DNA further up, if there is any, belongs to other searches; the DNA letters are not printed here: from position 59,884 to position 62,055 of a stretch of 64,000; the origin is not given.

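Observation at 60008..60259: Fourteen-unit degenerate 18-nt tandem array, GGA-rich, forming either a ~350-nt structured leader/sponge-like RNA or an N-terminal (xxRLxP)n peptide repeat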

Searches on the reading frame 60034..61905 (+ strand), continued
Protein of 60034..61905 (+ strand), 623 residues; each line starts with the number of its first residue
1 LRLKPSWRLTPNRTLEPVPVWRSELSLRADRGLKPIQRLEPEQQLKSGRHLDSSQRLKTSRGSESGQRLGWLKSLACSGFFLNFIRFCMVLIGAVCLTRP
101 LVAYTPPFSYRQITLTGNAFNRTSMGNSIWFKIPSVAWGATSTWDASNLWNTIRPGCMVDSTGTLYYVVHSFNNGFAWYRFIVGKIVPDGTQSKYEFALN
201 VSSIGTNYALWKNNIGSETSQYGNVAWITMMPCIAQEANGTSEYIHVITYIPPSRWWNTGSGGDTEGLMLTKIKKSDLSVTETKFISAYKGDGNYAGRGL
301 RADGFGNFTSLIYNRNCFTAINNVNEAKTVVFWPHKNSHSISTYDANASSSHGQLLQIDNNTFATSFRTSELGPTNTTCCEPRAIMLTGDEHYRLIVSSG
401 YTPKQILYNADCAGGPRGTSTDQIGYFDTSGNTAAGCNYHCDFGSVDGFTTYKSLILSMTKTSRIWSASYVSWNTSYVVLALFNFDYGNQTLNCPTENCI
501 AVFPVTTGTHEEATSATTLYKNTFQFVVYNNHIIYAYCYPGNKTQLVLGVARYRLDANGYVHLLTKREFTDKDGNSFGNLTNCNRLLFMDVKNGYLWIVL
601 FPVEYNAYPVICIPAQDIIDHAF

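Call 59: find_encoding_contigs(protein=P0008, flank=3000, max_places=5)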
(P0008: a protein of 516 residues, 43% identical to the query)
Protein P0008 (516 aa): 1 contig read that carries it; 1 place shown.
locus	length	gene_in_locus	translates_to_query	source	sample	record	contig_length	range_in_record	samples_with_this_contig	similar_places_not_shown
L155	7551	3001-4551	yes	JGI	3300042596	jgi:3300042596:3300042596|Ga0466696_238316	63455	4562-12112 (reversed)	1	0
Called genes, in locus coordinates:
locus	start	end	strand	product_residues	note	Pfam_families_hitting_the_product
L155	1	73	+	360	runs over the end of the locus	PF06144:DNA_pol3_delta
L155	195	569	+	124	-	PF08761:dUTPase_2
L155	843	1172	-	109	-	-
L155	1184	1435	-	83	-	-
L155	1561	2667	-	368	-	PF05496:RuvB_N (faint), PF13177:DNA_pol3_delta2, PF13604:AAA_30 (faint), PF00004:AAA, PF07728:AAA_5 (faint), PF13401:AAA_22 (weak), PF22608:DNAX_ATPase_lid, PF12169:DNA_pol3_gamma3 (weak)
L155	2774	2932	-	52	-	-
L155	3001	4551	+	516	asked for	-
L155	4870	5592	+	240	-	PF01479:S4, PF00849:PseudoU_synth_2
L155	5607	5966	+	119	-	-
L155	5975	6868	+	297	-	PF00763:THF_DHG_CYH, PF02882:THF_DHG_CYH_C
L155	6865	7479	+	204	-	PF06271:RDD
